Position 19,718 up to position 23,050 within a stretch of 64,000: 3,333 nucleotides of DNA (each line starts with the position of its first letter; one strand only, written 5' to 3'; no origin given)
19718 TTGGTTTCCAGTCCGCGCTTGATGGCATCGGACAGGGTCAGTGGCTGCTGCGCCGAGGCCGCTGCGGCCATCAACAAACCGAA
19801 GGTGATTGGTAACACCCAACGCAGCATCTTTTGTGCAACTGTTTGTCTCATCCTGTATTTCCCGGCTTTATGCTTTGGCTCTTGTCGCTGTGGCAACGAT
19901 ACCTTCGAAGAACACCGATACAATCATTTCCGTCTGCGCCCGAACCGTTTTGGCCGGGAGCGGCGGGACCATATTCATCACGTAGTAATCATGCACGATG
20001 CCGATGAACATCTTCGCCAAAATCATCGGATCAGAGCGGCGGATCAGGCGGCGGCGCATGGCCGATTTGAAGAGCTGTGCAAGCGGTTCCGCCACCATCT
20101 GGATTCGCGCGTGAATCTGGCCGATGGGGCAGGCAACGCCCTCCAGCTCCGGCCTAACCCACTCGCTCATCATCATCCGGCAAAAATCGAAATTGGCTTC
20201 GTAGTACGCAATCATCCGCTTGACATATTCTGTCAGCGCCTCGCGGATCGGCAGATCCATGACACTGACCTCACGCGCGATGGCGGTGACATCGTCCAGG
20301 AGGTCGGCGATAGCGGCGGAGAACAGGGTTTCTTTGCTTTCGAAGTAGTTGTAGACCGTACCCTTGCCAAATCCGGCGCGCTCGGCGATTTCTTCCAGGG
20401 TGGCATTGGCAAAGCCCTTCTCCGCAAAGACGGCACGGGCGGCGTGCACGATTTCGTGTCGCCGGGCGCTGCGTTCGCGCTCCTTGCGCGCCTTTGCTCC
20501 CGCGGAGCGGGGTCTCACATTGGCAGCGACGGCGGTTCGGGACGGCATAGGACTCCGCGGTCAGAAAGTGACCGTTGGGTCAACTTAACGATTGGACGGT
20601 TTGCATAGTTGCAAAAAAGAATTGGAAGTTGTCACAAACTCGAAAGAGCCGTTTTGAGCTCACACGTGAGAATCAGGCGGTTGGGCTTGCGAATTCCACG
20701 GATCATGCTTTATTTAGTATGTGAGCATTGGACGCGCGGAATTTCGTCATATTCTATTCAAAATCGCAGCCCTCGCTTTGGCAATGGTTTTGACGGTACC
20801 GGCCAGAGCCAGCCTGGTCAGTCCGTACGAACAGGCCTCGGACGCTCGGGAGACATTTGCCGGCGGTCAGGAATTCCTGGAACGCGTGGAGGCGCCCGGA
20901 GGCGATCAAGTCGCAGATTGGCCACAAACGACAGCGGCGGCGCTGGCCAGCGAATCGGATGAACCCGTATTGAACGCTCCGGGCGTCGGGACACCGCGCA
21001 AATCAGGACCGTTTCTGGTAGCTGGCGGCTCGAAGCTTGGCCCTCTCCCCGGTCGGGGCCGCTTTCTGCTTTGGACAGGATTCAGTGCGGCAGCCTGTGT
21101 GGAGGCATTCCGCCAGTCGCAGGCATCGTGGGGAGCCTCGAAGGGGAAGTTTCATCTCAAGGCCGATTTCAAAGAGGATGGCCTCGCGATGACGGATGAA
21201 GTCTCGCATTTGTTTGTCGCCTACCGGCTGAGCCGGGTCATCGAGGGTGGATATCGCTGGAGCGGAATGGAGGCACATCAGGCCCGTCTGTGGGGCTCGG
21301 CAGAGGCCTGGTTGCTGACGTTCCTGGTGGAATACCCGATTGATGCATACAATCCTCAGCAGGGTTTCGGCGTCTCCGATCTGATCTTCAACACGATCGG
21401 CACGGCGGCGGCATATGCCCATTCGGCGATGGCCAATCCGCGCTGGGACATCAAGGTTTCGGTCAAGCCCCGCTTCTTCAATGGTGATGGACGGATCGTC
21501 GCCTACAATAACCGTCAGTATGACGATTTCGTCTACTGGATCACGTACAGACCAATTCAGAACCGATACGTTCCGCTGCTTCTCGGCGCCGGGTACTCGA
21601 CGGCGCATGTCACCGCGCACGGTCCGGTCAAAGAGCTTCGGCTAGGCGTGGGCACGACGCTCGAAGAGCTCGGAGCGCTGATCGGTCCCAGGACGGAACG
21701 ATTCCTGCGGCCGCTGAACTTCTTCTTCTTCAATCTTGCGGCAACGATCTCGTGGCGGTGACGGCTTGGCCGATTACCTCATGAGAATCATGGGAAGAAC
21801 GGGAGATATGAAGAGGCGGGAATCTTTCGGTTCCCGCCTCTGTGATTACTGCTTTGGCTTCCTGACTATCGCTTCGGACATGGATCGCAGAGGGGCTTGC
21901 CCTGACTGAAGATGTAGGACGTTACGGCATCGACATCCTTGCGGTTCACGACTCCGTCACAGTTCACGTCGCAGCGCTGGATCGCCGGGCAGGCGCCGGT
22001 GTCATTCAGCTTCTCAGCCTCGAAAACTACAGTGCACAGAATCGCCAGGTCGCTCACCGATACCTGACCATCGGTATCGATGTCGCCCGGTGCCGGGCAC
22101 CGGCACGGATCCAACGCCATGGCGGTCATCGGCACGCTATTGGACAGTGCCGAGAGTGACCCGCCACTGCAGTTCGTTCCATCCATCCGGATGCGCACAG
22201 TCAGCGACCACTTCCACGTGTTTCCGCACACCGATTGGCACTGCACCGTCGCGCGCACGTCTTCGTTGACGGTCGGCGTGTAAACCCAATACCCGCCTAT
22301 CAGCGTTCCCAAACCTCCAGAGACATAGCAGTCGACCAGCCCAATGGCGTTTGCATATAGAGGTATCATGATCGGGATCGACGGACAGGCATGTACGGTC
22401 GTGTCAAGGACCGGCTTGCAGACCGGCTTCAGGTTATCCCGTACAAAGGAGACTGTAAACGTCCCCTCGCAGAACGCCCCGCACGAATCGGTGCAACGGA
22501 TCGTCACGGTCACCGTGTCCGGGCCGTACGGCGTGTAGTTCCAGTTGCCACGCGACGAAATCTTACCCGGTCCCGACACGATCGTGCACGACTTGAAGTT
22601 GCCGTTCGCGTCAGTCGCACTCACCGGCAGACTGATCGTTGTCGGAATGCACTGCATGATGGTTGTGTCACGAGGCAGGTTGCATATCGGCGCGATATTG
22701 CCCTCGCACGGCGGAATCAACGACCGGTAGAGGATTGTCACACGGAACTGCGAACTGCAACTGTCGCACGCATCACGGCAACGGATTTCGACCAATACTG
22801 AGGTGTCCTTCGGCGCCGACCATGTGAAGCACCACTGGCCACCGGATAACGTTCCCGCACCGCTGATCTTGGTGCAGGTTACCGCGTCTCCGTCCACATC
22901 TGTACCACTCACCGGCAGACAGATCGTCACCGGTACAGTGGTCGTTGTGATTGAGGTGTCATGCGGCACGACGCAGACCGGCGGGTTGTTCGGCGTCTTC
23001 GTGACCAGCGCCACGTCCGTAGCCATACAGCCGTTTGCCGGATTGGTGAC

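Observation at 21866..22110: Dockerin-like EF-hand pair at the C-terminus of both giant proteins instead of a T9SS sorting domain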

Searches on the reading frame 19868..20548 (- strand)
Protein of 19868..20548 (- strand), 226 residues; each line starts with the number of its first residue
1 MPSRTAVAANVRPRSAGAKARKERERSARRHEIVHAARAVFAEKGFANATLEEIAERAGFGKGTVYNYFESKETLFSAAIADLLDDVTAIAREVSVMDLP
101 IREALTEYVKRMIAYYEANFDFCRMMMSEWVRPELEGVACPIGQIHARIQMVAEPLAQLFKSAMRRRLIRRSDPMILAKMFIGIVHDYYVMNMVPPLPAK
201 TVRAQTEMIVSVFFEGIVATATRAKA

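Call 85: search_protein_families(library=pfam, proteins=[window:19868-20548:-], max_evalue=0.01)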
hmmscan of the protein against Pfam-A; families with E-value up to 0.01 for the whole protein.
window:19868-20548:- (226 aa): 2 families
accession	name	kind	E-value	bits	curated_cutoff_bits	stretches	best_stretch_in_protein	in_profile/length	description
PF00440.29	TetR_N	-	4.7e-18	65.1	24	1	33-79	1-47/47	Bacterial regulatory proteins, tetR family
PF14246.11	TetR_C_7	-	0.009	16.4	22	0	104-210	2-106/119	AefR-like transcriptional repressor, C-terminal domain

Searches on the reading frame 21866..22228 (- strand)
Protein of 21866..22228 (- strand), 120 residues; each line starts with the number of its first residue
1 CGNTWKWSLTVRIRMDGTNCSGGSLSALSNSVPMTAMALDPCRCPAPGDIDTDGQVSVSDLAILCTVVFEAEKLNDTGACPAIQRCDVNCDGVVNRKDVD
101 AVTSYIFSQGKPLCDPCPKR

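Call 6: search_protein_families(library=pfam, proteins=[window:21866-22228:-], max_evalue=10)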
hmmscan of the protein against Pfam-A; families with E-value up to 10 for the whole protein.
window:21866-22228:- (120 aa): 3 families
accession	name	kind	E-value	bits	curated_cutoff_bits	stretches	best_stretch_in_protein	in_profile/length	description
PF00404.24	Dockerin_1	-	4.8e-07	30.3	22.9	1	47-106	1-56/57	Dockerin type I domain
PF13499.12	EF-hand_7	-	0.002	18.9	30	2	49-98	12-61/67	EF-hand domain pair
PF00036.39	EF-hand_1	-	0.016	15.2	25.4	1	82-98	5-21/29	EF hand domain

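Call 15: find_homologous_proteins(query=window:21869-22168:-, max_evalue=0.001)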
Query window:21869-22168:-: 3 candidates shared short words with the query, none scored E <= 0.001.

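Call 16: predict_structure(protein=window:21869-22228:-)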
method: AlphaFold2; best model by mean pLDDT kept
length: 120 residues; sequences in the alignment: 1
mean_pLDDT: 34.0   pTM: 0.24
mean pLDDT of the five models: 34.0, 33.4, 30.8, 28.4, 27.8
residues with pLDDT >= 90: 0; 70-90: 0; 50-70: 0; < 50: 120
segments of 3 or more residues with pLDDT < 50: 1-120
pLDDT, mean of each block of 10 residues (from residue 1): 37 37 29 27 27 32 38 39 39 38 36 31
secondary structure, 60 per line:
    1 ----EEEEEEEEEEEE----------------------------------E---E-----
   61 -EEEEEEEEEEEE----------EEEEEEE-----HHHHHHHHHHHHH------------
elements in order: E5-16 E62-73 E84-90 H96-108

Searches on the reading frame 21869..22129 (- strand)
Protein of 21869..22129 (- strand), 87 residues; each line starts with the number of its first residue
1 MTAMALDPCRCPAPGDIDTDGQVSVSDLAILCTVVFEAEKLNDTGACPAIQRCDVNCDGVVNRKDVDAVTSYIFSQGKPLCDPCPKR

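Call 22: find_homologous_proteins(query=A1, max_evalue=0.001)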
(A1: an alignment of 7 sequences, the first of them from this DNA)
Query A1 (7 sequences) (87 aa, profile of the alignment): 41 proteins with E <= 0.001 among 724 candidates.
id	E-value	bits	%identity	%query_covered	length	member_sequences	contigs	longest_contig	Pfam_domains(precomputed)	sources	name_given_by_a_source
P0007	1.4e-21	94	37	99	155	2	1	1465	PF00404.25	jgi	jgi:hypothetical protein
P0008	2.1e-12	65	30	78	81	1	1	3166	PF00404.25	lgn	-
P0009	3.2e-12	64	41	78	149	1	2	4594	PF00404.25,PF06739.18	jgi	jgi:hypothetical protein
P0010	1.9e-11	62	33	84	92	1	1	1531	PF00404.25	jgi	jgi:hypothetical protein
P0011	2.2e-11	61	33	94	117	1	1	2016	PF00404.25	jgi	jgi:hypothetical protein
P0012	2.5e-11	61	37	97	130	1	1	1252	PF00404.25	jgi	jgi:hypothetical protein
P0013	7.5e-11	60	31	80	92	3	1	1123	PF00404.25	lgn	-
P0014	1.4e-10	59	40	77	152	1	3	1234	PF00404.25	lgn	-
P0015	3.3e-10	58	33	98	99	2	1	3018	PF00404.25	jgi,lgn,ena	-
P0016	2.2e-9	55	36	77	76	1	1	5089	PF00404.25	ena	-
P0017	3.4e-9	54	34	89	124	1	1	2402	PF00404.25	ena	-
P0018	4.7e-9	54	37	77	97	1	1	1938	PF00404.25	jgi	jgi:hypothetical protein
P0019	6.8e-9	53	38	78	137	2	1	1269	PF00404.25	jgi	jgi:hypothetical protein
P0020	7.3e-9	53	36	72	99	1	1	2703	PF00404.25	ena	-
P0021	1.0e-8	53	36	77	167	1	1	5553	PF00404.25,PF13517.13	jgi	jgi:hypothetical protein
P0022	5.3e-8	50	36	72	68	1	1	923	PF00404.25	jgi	jgi:hypothetical protein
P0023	1.5e-7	49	37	77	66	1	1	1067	PF00404.25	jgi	-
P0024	1.6e-7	49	36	75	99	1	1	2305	PF00404.25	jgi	jgi:hypothetical protein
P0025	2.0e-7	49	33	68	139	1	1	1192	PF00404.25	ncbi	-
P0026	4.3e-7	48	39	62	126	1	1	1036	PF00404.25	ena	-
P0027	7.8e-7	47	32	75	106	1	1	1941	PF00404.25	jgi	-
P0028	9.6e-7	46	35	82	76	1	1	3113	PF00404.25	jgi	jgi:hypothetical protein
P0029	1.3e-6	46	38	82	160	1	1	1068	PF00404.25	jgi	jgi:hypothetical protein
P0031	2.3e-6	45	33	66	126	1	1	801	PF00404.25,PF13499.13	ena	-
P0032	2.6e-6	45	35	78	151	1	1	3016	PF00404.25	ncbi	-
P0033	3.0e-6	45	40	52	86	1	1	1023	PF00404.25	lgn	-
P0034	3.3e-6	45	36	77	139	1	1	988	PF00404.25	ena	-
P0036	9.7e-6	43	38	37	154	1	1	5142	PF06458.19,PF00404.25,PF17966.8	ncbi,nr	ncbi:MAG: MucBP domain-containing protein, partial [Clostridia bacterium]|nr:MucBP domain-containing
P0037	1.0e-5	43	32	80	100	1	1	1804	PF00404.25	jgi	jgi:hypothetical protein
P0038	1.3e-5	43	41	43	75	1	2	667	PF00404.25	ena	-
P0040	2.4e-5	42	30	78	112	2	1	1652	PF00404.25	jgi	jgi:hypothetical protein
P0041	3.3e-5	42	38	45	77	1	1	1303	PF00404.25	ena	-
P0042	4.2e-5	41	32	78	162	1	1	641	PF00404.25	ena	-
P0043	5.7e-5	41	39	36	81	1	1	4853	PF00404.25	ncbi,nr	ncbi:MAG: dockerin type I repeat-containing protein, partial [Clostridia bacterium]|nr:dockerin type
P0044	9.8e-5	40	29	80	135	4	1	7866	PF00404.25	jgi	jgi:hypothetical protein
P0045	1.3e-4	40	38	79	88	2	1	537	PF00404.25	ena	-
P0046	1.7e-4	39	44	29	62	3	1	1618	PF00404.25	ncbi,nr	ncbi:MAG: dockerin type I repeat-containing protein, partial [Clostridia bacterium]|nr:dockerin type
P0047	2.4e-4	39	39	55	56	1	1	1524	PF00404.25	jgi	jgi:hypothetical protein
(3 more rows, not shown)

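Call 28: search_solved_structures(query=A2, max_evalue=0.01, show_alignments=2)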
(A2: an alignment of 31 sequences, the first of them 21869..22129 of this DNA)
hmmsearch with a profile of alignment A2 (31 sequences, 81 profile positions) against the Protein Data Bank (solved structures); distinct sequences matched with E-value up to 0.01: 158 (the best 60 are shown).
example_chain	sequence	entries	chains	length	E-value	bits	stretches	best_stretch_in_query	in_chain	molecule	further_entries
4fl4_A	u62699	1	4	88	1.9e-13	53.1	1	10-70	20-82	Glycoside hydrolase family 9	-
8x39_A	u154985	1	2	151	3.3e-13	52.3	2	11-71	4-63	Serine protease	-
8x3a_A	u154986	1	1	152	3.4e-13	52.3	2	11-71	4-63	Serine protease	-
5lxv_B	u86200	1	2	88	1.2e-12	50.5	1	9-69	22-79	Carbohydrate-binding protein WP_009985128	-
4cj0_A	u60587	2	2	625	3e-12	49.2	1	5-69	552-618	ENDOGLUCANASE D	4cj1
1clc_A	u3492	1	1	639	3.1e-12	49.2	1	5-69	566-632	ENDOGLUCANASE CELD; EC: 3.2.1.4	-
3ul4_B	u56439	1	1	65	1.7e-11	46.8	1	10-68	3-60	Cellulosome enzyme, dockerin type I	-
1daq_A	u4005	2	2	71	2.1e-11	46.5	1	9-72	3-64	ENDOGLUCANASE SS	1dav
2mte_A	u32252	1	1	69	2.8e-11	46.1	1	10-72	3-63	Cellulose 1,4-beta-cellobiosidase (reducing end) CelS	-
2ccl_B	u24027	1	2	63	2.1e-10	43.3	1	11-69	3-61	ENDO-1,4-BETA-XYLANASE Y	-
1ohz_B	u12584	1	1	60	2.9e-10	42.8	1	13-69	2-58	ENDO-1,4-BETA-XYLANASE Y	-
2y3n_B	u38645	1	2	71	3.2e-10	42.7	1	9-68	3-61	CELLULOSOMAL FAMILY-48 PROCESSIVE GLYCOSIDE HYDROLASE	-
4dh2_B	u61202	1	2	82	4e-10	42.4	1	10-70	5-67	Dockerin type 1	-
2yik_A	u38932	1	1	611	1.1e-09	41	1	8-72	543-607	ENDOGLUCANASE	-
8zvk_A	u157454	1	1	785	8.1e-09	38.2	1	10-69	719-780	AaBgIC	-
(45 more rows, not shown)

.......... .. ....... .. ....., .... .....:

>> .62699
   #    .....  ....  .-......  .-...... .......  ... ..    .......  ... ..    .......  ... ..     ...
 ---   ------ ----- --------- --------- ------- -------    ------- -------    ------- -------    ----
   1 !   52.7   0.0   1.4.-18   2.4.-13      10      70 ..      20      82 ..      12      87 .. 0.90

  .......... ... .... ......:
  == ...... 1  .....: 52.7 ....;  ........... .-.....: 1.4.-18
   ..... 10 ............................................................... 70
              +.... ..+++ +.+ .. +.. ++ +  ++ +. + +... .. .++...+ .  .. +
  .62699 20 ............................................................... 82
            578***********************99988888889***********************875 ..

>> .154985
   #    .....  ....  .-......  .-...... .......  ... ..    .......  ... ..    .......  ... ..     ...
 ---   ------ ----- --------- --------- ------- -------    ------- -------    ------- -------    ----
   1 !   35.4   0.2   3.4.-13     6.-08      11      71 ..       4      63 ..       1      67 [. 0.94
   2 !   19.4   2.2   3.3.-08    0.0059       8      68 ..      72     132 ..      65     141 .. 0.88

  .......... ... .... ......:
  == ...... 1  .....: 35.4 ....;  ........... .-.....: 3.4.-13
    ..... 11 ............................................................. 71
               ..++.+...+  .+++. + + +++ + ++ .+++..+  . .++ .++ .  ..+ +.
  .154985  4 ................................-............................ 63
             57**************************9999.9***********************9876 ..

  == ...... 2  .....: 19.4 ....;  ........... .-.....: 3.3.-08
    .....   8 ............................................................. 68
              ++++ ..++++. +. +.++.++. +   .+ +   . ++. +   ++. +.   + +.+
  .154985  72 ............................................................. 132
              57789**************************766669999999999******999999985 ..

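Call 33: predict_structure(alignment_id=A2)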
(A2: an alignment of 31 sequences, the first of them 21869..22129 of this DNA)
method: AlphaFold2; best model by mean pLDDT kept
length: 87 residues; sequences in the alignment: 31
mean_pLDDT: 81.8   pTM: 0.72
mean pLDDT of the five models: 81.8, 79.9, 79.5, 78.9, 76.6
residues with pLDDT >= 90: 33; 70-90: 38; 50-70: 13; < 50: 3
segments of 3 or more residues with pLDDT < 50: 1-3
pLDDT, mean of each block of 10 residues (from residue 1): 58 85 92 87 72 88 94 85 72
secondary structure, 60 per line:
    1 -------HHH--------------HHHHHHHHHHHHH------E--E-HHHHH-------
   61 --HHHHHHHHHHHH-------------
elements in order: H25-37 H49-53 H63-74

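Call 36: fold_search(model_id=the predicted structure, library=pdb)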
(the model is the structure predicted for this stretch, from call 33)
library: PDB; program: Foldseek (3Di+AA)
matches with E <= 10: 46; with E <= 0.001: 0
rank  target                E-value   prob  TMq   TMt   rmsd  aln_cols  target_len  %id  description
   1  8x39_A                1.3e-03  1.00  0.68  0.44   2.0        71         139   24  Crystal structure of cellulosomal double-dockerin module of Clo1313_0689 from Clostridium thermocellum (released 2024-04-03)
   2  4fl4_A                1.3e-03  1.00  0.63  0.79   2.2        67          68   34  Scaffoldin conformation and dynamics revealed by a ternary complex from the Clostridium thermocellum cellulosome (released 2012-06-27)
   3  5lxv_B                1.9e-03  1.00  0.58  0.76   3.0        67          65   33  Crystal structure of Ruminococcus flavefaciens scaffoldin C cohesin in complex with a dockerin from an uncharacterized (released 2016-10-19)
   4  8x39_B                2.4e-03  1.00  0.68  0.44   2.1        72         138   24  Crystal structure of cellulosomal double-dockerin module of Clo1313_0689 from Clostridium thermocellum (released 2024-04-03)
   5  4dh2_B                3.4e-03  1.00  0.66  0.78   3.2        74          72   24  Crystal structure of Coh-OlpC(Cthe_0452)-Doc435(Cthe_0435) complex: A novel type I Cohesin-Dockerin complex from Clost (released 2012-11-28)
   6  5nrm_B                3.8e-03  1.00  0.61  0.78   2.6        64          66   26  Crystal structure of the sixth cohesin from Acetivibrio cellulolyticus' scaffoldin B in complex with Cel5 dockerin S51 (released 2018-01-31)
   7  4dh2_D                4.3e-03  1.00  0.64  0.79   2.7        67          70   25  Crystal structure of Coh-OlpC(Cthe_0452)-Doc435(Cthe_0435) complex: A novel type I Cohesin-Dockerin complex from Clost (released 2012-11-28)
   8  4fl4_G                4.9e-03  1.00  0.65  0.82   2.2        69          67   33  Scaffoldin conformation and dynamics revealed by a ternary complex from the Clostridium thermocellum cellulosome (released 2012-06-27)
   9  5nrk_B                5.3e-03  1.00  0.65  0.81   2.7        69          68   25  Crystal structure of the sixth cohesin from Acetivibrio cellulolyticus' scaffoldin B in complex with Cel5 dockerin S15 (released 2018-01-31)
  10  5nrk_D                6.4e-03  1.00  0.63  0.79   2.6        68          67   25  Crystal structure of the sixth cohesin from Acetivibrio cellulolyticus' scaffoldin B in complex with Cel5 dockerin S15 (released 2018-01-31)
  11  2ccl_B                6.8e-03  1.00  0.61  0.84   1.4        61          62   33  THE S45A, T46A MUTANT OF THE TYPE I COHESIN-DOCKERIN COMPLEX FROM THE CELLULOSOME OF CLOSTRIDIUM THERMOCELLUM (released 2007-02-13)
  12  4fl4_J                1.1e-02  1.00  0.64  0.82   2.0        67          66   34  Scaffoldin conformation and dynamics revealed by a ternary complex from the Clostridium thermocellum cellulosome (released 2012-06-27)
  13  2mte_MODEL_1_A        1.3e-02  1.00  0.62  0.77   2.3        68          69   26  Solution structure of Doc48S (released 2014-10-15)
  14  4fl4_D                1.3e-02  1.00  0.62  0.81   2.3        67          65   34  Scaffoldin conformation and dynamics revealed by a ternary complex from the Clostridium thermocellum cellulosome (released 2012-06-27)
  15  4uyq_B                1.4e-02  1.00  0.62  0.73   2.8        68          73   20  High resolution structure of the third cohesin ScaC in complex with the ScaB dockerin with a mutation in the C-termina (released 2015-04-15)
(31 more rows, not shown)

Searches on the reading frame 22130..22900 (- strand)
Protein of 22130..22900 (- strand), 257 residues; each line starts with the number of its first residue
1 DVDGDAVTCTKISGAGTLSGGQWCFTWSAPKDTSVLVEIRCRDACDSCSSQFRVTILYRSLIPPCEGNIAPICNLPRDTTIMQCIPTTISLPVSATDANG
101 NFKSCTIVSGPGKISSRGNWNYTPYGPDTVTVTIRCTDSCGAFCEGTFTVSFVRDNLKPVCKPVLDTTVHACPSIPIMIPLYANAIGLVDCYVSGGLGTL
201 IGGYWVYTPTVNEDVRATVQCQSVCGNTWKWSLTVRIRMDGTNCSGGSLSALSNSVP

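Call 85: search_protein_families(library=pfam, proteins=[window:22130-22900:-], max_evalue=0.01)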
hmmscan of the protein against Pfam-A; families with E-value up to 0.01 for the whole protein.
window:22130-22900:- (257 aa): 2 families
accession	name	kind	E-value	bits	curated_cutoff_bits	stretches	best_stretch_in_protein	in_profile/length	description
PF17963.7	Big_9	-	4.1e-07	31.2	23.6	1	86-150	16-88/89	Bacterial Ig domain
PF16143.10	DUF4851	-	0.0025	17.8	25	1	170-235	11-81/189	Domain of unknown function (DUF4851)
